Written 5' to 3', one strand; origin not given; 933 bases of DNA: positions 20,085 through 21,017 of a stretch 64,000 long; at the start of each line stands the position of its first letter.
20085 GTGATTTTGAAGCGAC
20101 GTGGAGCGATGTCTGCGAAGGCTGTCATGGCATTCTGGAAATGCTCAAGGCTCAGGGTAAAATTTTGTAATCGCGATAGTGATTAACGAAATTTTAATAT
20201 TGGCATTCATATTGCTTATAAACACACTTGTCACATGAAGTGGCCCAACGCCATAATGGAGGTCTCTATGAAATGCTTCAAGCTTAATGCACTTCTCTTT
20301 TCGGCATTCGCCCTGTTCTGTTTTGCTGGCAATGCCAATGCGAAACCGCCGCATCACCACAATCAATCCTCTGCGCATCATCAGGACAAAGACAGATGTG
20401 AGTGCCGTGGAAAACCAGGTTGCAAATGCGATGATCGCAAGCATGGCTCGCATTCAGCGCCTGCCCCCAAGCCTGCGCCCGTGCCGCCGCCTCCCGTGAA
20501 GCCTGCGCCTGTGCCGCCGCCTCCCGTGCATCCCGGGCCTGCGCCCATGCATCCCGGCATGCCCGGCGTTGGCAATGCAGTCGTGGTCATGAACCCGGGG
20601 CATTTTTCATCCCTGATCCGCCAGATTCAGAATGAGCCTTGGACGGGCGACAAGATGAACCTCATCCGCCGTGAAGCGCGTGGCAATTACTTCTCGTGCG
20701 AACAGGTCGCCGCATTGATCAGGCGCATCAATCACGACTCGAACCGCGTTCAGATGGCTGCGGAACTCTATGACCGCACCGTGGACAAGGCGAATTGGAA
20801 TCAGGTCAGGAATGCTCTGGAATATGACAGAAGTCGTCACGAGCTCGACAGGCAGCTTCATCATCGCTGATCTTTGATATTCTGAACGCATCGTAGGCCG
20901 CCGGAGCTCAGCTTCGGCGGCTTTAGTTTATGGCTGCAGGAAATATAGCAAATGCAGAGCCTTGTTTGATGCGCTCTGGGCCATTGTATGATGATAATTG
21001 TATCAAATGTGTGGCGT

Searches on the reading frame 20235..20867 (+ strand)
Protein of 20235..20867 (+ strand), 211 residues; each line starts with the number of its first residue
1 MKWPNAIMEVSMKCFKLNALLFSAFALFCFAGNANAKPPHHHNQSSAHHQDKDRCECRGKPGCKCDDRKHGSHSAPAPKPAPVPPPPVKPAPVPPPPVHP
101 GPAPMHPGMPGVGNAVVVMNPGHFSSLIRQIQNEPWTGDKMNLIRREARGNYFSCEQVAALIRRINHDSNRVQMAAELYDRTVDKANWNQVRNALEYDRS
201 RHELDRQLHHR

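Call 70: search_protein_families(library=pfam, proteins=[window:20235-20867:+], max_evalue=0.001)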
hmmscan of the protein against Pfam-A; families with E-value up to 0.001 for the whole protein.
window:20235-20867:+ (211 aa): 1 family
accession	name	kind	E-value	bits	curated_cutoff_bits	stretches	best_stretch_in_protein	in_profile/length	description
PF14771.11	DUF4476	-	1.6e-19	70.4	22.5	1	119-206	2-89/91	Domain of unknown function (DUF4476)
